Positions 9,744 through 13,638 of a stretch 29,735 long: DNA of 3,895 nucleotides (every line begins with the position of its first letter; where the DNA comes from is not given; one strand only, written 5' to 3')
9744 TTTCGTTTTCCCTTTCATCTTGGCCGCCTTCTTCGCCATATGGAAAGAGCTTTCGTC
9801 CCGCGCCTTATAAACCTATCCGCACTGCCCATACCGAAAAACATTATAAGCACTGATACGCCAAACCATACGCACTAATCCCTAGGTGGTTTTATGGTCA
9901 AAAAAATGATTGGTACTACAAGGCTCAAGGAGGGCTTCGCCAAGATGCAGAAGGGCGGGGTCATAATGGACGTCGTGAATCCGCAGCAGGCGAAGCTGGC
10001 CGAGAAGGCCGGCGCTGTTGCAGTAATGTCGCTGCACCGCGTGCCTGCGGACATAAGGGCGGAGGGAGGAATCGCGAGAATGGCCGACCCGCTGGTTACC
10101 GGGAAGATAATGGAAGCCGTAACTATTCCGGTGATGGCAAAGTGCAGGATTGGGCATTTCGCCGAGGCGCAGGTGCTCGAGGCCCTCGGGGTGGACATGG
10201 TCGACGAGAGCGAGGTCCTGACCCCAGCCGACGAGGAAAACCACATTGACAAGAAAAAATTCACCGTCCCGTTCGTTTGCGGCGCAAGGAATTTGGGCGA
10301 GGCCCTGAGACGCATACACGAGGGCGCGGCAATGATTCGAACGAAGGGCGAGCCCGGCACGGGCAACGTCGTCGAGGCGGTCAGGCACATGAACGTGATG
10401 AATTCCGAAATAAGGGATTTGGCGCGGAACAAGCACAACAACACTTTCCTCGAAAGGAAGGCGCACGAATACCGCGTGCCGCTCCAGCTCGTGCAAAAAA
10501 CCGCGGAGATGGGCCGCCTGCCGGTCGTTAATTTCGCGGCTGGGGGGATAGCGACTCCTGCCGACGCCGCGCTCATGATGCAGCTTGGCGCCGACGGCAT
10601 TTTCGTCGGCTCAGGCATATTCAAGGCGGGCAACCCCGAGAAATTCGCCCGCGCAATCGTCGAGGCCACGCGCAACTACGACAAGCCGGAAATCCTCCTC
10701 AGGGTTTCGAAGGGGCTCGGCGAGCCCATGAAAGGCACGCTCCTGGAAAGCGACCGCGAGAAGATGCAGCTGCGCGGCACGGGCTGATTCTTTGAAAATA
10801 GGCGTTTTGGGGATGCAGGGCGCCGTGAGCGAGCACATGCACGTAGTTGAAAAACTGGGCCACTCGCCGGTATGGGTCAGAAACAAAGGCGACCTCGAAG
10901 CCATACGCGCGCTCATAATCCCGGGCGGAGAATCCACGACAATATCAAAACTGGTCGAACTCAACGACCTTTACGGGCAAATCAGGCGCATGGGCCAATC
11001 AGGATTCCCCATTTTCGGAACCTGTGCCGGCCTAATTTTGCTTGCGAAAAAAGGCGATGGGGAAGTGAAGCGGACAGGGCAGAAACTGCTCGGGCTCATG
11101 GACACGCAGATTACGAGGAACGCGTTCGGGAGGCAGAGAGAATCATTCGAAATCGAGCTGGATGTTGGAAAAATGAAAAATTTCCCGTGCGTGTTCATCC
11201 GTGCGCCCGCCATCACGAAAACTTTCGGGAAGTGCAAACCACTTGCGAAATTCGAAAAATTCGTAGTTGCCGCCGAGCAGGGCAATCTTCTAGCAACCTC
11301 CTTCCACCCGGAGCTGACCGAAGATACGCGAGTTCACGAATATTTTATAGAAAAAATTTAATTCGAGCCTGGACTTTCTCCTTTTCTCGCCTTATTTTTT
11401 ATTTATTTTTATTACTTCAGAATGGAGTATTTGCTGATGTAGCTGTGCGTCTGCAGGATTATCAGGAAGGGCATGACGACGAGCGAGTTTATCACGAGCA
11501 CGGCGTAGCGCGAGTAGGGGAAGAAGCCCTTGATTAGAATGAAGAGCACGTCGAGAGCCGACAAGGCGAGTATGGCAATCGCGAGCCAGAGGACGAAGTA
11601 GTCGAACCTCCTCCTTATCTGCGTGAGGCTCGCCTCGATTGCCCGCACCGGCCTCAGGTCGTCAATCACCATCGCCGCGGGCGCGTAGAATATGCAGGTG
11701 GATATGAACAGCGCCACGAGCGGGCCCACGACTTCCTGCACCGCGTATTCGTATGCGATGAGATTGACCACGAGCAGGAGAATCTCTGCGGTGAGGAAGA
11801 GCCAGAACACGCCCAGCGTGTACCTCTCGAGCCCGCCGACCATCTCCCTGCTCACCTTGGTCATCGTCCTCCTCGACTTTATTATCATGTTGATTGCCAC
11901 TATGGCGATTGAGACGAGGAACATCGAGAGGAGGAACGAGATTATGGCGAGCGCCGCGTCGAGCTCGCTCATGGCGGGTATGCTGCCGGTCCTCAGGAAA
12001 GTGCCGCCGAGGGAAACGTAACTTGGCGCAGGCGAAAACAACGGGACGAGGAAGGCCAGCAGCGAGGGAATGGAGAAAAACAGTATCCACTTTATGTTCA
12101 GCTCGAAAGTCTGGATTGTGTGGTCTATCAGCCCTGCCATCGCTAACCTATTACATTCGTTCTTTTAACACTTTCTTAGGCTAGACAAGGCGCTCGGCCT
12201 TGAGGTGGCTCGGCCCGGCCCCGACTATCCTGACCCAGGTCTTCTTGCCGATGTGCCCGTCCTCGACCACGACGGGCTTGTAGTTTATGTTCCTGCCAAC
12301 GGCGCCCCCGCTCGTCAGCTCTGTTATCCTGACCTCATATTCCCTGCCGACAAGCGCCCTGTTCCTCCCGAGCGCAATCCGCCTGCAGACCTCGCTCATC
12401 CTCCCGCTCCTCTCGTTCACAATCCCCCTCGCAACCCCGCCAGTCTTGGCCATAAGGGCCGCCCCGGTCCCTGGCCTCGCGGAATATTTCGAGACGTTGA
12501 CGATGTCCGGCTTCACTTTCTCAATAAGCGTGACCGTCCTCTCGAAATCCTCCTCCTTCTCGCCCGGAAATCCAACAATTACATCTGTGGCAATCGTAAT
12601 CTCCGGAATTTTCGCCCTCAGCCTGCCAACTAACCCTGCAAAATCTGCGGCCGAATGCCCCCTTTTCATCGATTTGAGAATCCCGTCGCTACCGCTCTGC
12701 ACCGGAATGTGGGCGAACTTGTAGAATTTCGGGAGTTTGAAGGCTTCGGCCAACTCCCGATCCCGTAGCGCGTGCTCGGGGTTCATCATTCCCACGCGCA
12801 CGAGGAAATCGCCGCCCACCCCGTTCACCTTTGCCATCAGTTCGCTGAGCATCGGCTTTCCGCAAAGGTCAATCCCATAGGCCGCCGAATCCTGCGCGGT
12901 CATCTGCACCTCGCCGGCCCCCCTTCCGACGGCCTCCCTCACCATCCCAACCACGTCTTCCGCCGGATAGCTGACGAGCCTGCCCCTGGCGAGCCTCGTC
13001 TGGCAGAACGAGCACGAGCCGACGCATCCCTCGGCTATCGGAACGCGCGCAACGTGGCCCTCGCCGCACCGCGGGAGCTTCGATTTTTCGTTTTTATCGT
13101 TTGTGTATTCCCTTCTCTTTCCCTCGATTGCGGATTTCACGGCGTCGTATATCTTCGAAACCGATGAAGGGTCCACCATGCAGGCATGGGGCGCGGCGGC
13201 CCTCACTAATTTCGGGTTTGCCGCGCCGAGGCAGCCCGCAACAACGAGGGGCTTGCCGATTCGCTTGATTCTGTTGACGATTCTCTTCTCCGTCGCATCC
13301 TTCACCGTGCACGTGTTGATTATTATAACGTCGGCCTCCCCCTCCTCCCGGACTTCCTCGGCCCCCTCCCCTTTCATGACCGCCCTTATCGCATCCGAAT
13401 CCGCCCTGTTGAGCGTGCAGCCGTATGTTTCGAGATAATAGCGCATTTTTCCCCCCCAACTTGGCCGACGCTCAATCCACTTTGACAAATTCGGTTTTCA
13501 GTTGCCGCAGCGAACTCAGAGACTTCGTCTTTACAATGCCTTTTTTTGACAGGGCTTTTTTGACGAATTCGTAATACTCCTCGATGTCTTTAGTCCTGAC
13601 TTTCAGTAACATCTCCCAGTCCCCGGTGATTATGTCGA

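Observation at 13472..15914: Candidate novel biosynthetic module: Lrp-controlled radical SAM / EgtD-like methyltransferase fusion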

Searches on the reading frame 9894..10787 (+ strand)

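Call 9: search_protein_families(library=pfam, proteins=[window:9894-10787:+], max_evalue=0.001)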
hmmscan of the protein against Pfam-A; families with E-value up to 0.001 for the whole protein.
window:9894-10787:+ (297 aa): 3 families
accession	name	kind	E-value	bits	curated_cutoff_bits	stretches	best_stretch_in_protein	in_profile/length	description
PF01680.23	SOR_SNZ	-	2.4e-102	341.5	27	1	9-216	2-207/207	SOR/SNZ family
PF05690.20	ThiG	-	4e-08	33.3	23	1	205-259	172-224/247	Thiazole biosynthesis protein ThiG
PF00218.27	IGPS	-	0.00048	19.8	27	0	188-254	187-253/254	Indole-3-glycerol phosphate synthase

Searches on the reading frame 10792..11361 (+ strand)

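Call 93: search_protein_families(library=pfam, proteins=[window:10792-11361:+], max_evalue=0.01)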
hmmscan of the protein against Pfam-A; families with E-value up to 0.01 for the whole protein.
window:10792-11361:+ (189 aa): 5 families
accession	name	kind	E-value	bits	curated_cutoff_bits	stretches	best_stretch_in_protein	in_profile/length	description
PF01174.25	SNO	-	4.2e-55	187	27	1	5-188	1-185/188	SNO glutamine amidotransferase family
PF07685.20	GATase_3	-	6.3e-09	36.2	27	1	28-122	29-129/196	CobB/CobQ-like glutamine amidotransferase domain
PF00117.34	GATase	-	0.00015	21.9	22.8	1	17-185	15-183/190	Glutamine amidotransferase class-I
PF01965.30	DJ-1_PfpI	-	0.0039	17.4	26.6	1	37-94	61-117/165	DJ-1/PfpI family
PF03575.23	Peptidase_S51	-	0.0065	16.6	23.9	1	35-91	80-136/206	Peptidase family S51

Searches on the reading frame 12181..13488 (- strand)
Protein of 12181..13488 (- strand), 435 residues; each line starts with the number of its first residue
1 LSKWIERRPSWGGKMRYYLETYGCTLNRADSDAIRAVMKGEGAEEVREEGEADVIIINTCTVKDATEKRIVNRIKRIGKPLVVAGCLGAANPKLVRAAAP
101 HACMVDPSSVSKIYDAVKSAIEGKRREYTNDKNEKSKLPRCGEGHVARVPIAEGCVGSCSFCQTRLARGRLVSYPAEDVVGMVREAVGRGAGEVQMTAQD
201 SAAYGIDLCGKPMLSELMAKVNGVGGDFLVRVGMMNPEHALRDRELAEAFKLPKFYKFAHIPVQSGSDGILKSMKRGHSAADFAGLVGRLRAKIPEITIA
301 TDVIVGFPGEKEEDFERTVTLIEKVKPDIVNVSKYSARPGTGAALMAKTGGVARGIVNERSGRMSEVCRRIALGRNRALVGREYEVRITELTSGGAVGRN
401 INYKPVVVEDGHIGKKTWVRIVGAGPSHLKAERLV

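Call 9: search_protein_families(library=pfam, proteins=[window:12181-13488:-], max_evalue=0.001)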
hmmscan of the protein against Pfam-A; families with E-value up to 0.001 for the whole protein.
window:12181-13488:- (435 aa): 3 families
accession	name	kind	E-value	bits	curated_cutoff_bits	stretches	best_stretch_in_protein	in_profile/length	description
PF00919.26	UPF0004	-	3e-20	72.5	27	1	16-101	1-92/98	Uncharacterized protein family UPF0004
PF04055.27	Radical_SAM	-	1.4e-18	68.1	29.5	1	150-321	2-165/166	Radical SAM superfamily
PF01938.26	TRAM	-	1.9e-05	24.9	21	1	378-431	2-58/61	TRAM domain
